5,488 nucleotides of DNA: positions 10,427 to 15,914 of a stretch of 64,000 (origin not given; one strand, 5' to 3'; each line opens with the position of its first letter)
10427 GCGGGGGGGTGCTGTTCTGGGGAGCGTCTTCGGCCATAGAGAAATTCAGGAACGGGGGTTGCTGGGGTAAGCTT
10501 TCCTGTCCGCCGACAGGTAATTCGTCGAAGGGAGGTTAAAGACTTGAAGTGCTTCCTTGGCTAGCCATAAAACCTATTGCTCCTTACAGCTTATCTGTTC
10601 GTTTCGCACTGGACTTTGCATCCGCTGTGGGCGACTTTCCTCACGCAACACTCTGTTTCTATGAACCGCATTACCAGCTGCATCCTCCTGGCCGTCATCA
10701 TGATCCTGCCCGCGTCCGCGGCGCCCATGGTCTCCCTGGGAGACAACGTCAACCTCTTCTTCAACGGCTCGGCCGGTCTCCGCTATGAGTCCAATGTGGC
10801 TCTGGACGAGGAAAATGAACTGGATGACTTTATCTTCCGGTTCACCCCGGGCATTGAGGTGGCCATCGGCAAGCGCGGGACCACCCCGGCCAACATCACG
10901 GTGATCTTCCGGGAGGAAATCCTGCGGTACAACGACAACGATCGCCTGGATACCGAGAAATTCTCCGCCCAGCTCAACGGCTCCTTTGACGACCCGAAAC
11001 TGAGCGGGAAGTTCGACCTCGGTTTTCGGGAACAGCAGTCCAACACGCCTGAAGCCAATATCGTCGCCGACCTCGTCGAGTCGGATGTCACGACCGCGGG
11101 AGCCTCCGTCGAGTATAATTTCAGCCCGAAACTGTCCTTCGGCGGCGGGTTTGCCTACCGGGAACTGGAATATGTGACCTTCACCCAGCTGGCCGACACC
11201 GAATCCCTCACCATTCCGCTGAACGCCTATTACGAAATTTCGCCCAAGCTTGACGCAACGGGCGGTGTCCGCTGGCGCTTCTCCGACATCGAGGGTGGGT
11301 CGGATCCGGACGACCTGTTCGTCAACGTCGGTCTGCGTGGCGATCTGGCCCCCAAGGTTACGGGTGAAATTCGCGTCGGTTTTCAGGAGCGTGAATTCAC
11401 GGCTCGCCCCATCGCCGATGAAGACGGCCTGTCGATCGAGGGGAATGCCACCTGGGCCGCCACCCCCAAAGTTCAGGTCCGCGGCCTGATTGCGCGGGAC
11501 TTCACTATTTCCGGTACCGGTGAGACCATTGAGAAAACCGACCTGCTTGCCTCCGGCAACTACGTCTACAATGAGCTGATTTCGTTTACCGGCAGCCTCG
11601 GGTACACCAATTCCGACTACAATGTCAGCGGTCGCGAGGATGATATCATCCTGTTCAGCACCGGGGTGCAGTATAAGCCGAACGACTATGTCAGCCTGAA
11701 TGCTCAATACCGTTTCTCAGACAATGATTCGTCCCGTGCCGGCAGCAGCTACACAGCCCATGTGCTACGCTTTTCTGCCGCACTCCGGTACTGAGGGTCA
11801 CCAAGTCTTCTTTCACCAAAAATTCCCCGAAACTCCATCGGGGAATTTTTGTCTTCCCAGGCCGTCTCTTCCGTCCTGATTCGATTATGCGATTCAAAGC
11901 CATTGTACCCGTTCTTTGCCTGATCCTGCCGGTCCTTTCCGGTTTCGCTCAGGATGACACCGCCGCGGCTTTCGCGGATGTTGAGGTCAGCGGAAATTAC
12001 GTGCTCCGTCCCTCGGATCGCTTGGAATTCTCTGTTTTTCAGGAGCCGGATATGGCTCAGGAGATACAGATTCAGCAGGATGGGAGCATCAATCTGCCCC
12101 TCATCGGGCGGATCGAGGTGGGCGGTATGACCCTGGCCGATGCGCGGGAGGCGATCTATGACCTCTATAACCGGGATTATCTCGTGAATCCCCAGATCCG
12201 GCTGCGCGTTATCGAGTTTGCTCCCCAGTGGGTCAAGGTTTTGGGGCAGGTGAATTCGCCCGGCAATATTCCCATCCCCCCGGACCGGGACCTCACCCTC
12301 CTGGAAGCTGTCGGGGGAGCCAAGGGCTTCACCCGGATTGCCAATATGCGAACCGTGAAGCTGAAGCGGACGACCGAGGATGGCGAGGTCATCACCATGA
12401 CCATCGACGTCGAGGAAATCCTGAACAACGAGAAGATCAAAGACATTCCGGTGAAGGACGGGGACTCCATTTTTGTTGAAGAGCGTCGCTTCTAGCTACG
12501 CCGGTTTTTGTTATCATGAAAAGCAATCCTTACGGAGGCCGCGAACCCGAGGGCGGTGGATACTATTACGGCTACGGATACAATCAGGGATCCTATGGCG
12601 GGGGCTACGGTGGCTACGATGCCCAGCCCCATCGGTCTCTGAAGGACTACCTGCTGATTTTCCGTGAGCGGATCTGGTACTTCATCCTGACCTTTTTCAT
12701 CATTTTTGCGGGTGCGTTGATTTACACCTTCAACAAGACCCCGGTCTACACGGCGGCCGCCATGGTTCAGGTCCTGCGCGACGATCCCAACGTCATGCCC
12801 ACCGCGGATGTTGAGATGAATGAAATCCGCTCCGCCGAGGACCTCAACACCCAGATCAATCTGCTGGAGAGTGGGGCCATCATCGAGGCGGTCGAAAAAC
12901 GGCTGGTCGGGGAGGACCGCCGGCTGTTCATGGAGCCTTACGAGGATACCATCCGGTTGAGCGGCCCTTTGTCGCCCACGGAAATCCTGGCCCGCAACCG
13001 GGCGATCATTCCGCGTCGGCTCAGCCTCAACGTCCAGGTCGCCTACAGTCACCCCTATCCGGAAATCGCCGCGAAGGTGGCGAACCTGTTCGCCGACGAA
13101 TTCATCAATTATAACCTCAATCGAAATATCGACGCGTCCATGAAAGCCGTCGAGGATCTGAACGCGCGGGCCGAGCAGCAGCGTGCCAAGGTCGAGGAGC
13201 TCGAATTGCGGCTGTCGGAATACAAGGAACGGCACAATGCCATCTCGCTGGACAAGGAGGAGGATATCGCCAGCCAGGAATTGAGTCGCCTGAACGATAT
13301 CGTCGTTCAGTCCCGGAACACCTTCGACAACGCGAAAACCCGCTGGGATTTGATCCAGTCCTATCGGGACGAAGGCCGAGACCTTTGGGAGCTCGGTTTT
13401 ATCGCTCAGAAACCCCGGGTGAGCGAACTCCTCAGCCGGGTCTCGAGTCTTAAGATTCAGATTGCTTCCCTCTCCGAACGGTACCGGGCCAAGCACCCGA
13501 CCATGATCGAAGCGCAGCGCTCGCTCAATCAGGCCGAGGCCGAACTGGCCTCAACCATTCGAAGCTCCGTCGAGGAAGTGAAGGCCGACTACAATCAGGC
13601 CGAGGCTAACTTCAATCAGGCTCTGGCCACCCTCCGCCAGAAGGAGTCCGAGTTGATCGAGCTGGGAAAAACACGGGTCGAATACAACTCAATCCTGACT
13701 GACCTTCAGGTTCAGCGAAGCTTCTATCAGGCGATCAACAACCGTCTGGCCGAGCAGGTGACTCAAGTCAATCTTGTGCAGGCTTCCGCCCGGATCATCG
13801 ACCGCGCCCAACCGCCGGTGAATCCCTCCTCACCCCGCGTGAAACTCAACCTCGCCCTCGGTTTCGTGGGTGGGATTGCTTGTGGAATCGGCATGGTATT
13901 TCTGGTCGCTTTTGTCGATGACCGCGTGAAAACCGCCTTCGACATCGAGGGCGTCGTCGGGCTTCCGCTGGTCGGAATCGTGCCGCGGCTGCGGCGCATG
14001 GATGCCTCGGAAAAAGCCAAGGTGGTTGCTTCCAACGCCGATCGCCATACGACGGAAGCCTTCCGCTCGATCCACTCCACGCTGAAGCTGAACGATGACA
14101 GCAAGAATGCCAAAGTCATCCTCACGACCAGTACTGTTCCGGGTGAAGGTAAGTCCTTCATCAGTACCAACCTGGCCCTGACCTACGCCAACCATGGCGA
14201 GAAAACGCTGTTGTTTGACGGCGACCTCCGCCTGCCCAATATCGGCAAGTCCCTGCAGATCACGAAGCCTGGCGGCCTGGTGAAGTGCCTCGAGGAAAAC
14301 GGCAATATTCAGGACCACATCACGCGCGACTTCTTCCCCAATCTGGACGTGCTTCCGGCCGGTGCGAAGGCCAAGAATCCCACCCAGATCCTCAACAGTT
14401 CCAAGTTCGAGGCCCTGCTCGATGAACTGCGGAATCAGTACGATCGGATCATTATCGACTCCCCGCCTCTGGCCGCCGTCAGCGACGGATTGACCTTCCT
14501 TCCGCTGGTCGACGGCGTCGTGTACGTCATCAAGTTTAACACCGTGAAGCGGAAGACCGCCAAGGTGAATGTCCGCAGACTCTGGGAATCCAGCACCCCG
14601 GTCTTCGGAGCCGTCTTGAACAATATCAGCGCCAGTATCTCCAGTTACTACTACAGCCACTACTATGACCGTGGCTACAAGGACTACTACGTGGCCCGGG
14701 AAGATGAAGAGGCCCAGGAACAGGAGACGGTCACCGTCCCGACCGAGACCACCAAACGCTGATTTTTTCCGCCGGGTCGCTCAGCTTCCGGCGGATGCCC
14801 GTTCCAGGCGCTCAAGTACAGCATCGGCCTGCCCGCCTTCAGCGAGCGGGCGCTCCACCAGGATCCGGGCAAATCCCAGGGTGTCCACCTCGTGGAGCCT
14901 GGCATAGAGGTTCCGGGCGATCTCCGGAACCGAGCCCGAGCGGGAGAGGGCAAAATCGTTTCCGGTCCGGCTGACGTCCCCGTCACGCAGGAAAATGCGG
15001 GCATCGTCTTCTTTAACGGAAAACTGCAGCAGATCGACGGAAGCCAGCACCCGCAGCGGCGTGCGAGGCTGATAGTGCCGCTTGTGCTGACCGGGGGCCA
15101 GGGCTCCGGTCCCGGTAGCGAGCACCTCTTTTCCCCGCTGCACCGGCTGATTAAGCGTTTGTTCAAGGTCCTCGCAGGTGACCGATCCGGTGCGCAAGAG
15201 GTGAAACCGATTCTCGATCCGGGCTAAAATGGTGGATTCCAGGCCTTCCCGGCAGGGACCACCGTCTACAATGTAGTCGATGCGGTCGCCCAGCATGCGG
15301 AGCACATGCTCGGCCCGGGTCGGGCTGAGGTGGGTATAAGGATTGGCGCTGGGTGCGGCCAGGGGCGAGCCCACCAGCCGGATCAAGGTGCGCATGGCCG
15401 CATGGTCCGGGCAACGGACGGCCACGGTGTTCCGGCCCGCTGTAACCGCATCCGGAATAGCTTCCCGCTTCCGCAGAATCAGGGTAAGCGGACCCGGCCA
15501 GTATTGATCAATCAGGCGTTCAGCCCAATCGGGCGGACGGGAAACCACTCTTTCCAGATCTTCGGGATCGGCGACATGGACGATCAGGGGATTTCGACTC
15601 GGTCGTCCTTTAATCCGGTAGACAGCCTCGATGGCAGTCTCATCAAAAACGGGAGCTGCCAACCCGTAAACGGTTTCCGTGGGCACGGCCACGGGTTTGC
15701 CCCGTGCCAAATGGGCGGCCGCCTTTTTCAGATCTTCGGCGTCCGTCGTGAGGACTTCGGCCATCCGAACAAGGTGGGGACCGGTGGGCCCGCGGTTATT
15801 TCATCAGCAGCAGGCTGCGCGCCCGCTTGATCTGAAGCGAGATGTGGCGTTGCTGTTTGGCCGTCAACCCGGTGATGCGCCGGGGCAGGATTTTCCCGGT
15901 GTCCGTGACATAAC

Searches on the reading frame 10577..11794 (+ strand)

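Call 49: search_protein_families(library=pfam, proteins=[window:10577-11794:+], max_evalue=0.00001)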
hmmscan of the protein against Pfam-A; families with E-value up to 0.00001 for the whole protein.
window:10577-11794:+ (405 aa): 3 families
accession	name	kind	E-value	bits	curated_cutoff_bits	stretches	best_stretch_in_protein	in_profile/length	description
PF10082.15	BBP2_2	-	3.1e-26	92.6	23.7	1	67-403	22-376/378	Putative beta-barrel porin 2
PF13505.12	OMP_b-brl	-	7.1e-09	36.5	28.7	0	170-243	43-119/175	Outer membrane protein beta-barrel domain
PF10677.15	DUF2490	-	1e-07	32.3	29.8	0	130-198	6-60/186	Protein of unknown function (DUF2490)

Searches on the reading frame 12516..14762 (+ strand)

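Call 7: search_protein_families(library=pfam, proteins=[window:12516-14762:+], max_evalue=0.001)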
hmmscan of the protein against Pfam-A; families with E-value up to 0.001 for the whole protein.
window:12516-14762:+ (748 aa): 5 families
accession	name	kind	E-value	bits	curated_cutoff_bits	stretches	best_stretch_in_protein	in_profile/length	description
PF13614.12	AAA_31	-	4.5e-11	43.4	27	1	533-652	2-128/177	AAA domain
PF13807.11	GNVR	-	1.5e-09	38.1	27.7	1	395-463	11-79/82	G-rich domain on putative tyrosine kinase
PF02706.20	Wzz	-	2.3e-09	37.9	25.5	1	42-126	5-87/91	Chain length determinant protein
PF10609.15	ParA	-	1.3e-05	25.2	27.1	1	533-702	4-173/246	NUBPL iron-transfer P-loop NTPase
PF01656.29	CbiA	-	2.5e-05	24.7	25.4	1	535-577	1-43/125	CobQ/CobB/MinD/ParA nucleotide binding domain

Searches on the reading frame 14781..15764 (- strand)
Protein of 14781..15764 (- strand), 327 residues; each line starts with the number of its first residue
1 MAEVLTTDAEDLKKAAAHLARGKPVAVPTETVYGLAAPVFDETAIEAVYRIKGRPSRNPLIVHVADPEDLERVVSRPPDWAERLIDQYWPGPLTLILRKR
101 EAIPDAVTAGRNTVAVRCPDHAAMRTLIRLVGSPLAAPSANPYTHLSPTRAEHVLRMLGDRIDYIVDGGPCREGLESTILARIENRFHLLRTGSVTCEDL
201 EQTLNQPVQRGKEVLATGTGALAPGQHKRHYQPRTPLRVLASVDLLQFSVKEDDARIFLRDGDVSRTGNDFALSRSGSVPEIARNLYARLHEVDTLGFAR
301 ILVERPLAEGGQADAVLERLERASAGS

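Call 7: search_protein_families(library=pfam, proteins=[window:14781-15764:-], max_evalue=0.001)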
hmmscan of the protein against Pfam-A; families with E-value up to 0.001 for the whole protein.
window:14781-15764:- (327 aa): 2 families
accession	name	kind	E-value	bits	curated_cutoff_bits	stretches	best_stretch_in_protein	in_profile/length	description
PF01300.24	Sua5_yciO_yrdC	-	1.8e-56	190.9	25.1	1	19-193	3-178/178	Telomere recombination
PF03481.19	Sua5_C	-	8.9e-18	65.6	22.9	1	195-325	1-136/136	Threonylcarbamoyl-AMP synthase, C-terminal domain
